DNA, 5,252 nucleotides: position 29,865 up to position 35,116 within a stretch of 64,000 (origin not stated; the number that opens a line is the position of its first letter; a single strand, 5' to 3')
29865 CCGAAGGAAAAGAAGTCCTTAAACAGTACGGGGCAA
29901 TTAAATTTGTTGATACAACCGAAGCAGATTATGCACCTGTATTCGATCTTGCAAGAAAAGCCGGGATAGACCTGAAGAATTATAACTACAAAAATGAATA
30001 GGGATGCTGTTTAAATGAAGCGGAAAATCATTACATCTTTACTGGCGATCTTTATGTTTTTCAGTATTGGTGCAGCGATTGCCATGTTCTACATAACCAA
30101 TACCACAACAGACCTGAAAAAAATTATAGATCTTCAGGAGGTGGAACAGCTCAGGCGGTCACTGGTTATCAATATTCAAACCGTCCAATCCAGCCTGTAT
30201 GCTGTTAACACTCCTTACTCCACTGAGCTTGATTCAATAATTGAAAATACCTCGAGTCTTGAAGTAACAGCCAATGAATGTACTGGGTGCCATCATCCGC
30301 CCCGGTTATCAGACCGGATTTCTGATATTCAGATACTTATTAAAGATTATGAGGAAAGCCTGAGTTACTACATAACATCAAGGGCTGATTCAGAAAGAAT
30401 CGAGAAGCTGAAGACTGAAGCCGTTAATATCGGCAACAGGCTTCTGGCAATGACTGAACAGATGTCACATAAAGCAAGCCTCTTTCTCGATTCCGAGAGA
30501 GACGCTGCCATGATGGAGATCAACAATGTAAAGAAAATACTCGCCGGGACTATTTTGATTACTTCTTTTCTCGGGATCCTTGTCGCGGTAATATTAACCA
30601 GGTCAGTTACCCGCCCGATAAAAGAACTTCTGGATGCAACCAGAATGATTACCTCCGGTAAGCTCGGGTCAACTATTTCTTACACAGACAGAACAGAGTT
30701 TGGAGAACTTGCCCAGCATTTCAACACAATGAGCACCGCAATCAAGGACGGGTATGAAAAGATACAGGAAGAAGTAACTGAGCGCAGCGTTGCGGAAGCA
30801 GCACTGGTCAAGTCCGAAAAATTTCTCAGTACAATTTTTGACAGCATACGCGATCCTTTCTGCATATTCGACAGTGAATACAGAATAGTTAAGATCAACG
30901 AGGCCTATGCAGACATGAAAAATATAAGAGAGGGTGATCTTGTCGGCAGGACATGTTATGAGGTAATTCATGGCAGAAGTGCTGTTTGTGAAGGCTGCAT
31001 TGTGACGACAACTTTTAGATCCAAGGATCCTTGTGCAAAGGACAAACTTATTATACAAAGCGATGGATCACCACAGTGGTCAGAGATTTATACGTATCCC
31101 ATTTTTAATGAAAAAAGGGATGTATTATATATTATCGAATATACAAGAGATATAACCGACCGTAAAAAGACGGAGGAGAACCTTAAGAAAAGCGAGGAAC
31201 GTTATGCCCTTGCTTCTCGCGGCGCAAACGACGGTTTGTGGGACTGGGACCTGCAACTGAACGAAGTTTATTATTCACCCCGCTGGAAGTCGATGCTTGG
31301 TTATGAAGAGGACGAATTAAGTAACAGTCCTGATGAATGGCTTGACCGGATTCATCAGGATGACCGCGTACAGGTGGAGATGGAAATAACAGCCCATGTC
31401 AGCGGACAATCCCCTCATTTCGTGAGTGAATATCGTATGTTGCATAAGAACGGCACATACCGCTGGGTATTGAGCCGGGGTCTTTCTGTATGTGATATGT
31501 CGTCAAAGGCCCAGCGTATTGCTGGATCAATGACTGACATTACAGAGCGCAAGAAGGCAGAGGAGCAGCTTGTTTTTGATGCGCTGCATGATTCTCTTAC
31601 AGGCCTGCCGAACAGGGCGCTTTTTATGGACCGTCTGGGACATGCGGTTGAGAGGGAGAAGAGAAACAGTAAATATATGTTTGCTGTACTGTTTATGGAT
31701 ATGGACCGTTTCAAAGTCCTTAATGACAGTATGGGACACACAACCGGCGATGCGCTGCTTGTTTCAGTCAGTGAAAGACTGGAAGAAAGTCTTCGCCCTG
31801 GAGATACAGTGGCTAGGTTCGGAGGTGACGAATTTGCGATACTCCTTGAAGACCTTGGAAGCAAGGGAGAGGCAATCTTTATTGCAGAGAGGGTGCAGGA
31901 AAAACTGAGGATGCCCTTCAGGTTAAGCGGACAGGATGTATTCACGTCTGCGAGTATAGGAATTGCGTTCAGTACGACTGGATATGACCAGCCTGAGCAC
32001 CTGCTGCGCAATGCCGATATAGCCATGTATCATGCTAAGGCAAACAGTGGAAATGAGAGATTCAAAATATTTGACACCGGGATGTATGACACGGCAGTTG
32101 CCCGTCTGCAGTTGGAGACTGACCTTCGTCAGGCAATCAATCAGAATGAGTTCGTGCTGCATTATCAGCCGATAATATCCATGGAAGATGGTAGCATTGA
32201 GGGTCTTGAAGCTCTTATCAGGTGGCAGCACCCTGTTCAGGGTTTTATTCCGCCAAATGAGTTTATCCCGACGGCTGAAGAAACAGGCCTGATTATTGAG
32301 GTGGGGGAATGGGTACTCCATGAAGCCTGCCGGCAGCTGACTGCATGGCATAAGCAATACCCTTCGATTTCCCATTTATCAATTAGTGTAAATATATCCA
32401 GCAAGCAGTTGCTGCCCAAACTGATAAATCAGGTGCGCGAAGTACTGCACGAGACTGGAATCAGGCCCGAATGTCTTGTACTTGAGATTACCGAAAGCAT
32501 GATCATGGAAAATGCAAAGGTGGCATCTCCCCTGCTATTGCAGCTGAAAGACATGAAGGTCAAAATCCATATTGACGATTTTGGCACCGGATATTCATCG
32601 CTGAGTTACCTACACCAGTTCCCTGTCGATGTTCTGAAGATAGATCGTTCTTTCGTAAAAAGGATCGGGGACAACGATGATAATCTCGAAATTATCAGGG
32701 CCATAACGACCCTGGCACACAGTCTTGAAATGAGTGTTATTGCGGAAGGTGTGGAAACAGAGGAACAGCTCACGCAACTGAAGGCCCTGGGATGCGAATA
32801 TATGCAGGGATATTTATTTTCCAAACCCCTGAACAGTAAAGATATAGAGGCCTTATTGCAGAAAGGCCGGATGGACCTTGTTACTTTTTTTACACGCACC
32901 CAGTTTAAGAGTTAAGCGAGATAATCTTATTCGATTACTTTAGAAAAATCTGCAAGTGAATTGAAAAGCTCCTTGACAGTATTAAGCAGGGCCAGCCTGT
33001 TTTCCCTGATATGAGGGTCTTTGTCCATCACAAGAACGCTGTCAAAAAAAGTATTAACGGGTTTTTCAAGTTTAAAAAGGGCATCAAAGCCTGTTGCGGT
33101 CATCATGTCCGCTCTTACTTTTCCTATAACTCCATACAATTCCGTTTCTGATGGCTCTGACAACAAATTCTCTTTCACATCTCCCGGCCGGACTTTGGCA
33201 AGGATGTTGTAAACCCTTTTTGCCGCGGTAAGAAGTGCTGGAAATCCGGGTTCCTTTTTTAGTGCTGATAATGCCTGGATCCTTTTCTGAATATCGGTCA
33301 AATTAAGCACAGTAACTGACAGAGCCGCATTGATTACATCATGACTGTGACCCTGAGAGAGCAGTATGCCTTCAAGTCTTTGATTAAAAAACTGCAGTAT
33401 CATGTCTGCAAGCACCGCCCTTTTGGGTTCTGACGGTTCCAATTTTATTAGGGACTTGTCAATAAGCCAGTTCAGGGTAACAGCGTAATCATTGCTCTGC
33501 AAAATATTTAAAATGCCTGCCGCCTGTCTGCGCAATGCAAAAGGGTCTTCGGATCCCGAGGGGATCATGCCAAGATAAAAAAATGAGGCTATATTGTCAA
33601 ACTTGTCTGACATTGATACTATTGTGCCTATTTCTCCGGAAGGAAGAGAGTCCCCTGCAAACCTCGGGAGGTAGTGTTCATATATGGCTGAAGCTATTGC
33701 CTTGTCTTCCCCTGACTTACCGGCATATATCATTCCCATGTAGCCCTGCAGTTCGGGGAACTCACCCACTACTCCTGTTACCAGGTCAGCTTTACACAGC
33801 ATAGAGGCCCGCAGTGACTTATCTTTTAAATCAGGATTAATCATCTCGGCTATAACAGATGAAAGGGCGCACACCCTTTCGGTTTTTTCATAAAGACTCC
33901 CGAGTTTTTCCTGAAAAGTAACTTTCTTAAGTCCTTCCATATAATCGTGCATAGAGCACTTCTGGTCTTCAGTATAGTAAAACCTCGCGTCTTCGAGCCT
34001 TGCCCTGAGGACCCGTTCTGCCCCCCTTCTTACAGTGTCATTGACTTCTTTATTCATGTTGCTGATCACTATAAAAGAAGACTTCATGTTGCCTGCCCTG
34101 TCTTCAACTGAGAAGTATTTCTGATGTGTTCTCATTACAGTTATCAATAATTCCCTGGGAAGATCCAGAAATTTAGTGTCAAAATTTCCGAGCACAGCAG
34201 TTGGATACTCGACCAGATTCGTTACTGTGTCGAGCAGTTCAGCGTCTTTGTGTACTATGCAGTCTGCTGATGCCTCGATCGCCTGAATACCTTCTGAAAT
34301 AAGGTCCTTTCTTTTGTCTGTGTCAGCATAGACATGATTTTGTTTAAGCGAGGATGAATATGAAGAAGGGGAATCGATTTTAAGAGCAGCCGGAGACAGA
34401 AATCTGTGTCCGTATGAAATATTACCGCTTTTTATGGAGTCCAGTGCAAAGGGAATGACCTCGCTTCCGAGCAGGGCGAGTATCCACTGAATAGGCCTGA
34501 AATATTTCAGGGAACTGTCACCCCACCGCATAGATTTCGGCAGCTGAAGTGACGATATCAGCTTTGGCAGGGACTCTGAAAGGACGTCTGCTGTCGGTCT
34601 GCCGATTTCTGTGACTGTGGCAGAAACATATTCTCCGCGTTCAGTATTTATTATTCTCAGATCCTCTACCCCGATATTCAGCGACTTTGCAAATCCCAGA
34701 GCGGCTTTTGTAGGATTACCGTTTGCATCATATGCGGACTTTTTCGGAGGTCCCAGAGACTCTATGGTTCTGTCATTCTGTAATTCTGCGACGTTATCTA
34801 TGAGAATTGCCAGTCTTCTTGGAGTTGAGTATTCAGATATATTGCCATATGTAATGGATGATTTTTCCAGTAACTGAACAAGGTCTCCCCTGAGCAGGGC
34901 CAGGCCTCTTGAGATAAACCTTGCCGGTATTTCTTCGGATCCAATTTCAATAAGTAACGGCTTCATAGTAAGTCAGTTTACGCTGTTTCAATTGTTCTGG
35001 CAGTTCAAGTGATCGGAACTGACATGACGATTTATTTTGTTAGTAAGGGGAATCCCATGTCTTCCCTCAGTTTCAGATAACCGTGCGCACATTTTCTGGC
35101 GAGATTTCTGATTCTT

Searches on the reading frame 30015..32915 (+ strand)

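Call 17: search_protein_families(library=pfam, proteins=[window:30015-32915:+], max_evalue=0.0001)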
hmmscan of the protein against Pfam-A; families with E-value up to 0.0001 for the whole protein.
window:30015-32915:+ (966 aa): 8 families
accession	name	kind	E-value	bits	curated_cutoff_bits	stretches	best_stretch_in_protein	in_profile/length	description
PF00563.25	EAL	-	1.8e-81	273.4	31.3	1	703-938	3-236/236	EAL domain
PF00990.26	GGDEF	-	4.7e-47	160.2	23.8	1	523-680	1-160/161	Diguanylate cyclase, GGDEF domain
PF08447.18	PAS_3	-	7e-25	87.6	25.6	1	418-505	2-88/89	PAS fold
PF08448.16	PAS_4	-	2.1e-23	83.1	23.1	2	275-384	1-109/110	PAS fold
PF13426.13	PAS_9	-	6.4e-16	58.9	27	1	280-382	2-103/103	PAS domain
PF00989.32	PAS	-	3.2e-14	53.3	22.6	2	270-374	2-107/113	PAS fold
PF00672.30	HAMP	-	1.3e-11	45.1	25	1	194-244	2-52/53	HAMP domain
PF13188.13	PAS_8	-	1.4e-07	31.6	21.8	0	270-301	2-33/65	PAS domain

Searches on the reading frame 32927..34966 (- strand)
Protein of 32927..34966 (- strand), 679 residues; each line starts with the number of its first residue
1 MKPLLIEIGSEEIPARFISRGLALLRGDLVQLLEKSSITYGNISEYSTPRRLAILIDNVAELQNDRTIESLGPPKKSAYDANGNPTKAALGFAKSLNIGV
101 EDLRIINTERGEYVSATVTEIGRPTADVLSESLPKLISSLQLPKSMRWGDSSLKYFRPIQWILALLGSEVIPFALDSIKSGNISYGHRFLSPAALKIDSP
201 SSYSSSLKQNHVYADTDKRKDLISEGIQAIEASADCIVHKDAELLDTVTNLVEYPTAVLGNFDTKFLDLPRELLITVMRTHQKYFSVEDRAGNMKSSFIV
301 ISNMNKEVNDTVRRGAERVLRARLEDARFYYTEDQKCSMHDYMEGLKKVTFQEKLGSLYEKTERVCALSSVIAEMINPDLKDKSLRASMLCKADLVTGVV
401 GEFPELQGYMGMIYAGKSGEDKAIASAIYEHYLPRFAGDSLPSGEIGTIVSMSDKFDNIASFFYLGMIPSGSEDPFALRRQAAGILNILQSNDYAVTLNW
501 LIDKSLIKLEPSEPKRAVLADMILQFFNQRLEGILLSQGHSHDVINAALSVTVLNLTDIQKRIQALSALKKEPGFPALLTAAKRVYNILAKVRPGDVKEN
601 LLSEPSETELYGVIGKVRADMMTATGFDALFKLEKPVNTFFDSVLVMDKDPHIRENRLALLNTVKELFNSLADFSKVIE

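Call 17: search_protein_families(library=pfam, proteins=[window:32927-34966:-], max_evalue=0.0001)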
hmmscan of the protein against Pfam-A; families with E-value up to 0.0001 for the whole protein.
window:32927-34966:- (679 aa): 2 families
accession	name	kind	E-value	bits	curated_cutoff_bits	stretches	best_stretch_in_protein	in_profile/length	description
PF02092.22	tRNA_synt_2f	-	2e-203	677.6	29.2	1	4-549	1-535/536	Glycyl-tRNA synthetase beta subunit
PF05746.21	DALR_1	-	4.8e-06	27.1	22.3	1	603-669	30-103/117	DALR anticodon binding domain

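Call 77: find_homologous_proteins(query=window:32927-34966:-, max_evalue=1e-50)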
Query window:32927-34966:- (679 aa): 8000 proteins with E <= 1e-50 among 8000 candidates; the best 120 are listed.
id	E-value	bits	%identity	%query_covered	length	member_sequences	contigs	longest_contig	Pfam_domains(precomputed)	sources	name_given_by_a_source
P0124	0.0e+0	1494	100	100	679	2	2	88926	PF02092.23,PF05746.22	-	-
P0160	0.0e+0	1258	85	100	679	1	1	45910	PF02092.23,PF05746.22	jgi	-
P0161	0.0e+0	1250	83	100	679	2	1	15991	PF02092.23,PF05746.22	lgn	-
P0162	0.0e+0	1230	83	100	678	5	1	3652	PF02092.23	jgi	-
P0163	0.0e+0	1221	82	100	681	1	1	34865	PF02092.23,PF05746.22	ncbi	-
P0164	0.0e+0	1206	82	100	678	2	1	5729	PF02092.23,PF05746.22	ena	-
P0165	0.0e+0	1196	80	100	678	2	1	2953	PF02092.23,PF05746.22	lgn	-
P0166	0.0e+0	1194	80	100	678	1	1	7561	PF02092.23,PF05746.22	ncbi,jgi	jgi:glycyl-tRNA synthetase beta chain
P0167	0.0e+0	1193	81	100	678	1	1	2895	PF02092.23,PF05746.22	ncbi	-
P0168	0.0e+0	1183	78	100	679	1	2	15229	PF02092.23,PF05746.22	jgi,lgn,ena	-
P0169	0.0e+0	1182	78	100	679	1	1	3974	PF02092.23,PF05746.22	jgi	-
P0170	0.0e+0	1153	77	100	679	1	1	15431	PF02092.23,PF05746.22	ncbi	ncbi:MAG: glycine--tRNA ligase subunit beta [Nitrospirota bacterium]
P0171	0.0e+0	1104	75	100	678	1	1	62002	PF02092.23,PF05746.22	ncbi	-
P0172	0.0e+0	1091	74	100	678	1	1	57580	PF02092.23,PF05746.22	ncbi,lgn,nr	ncbi:MAG: glycine--tRNA ligase subunit beta [Nitrospirae bacterium]|nr:glycine--tRNA ligase subunit 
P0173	0.0e+0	1072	73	100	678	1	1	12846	PF02092.23,PF05746.22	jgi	-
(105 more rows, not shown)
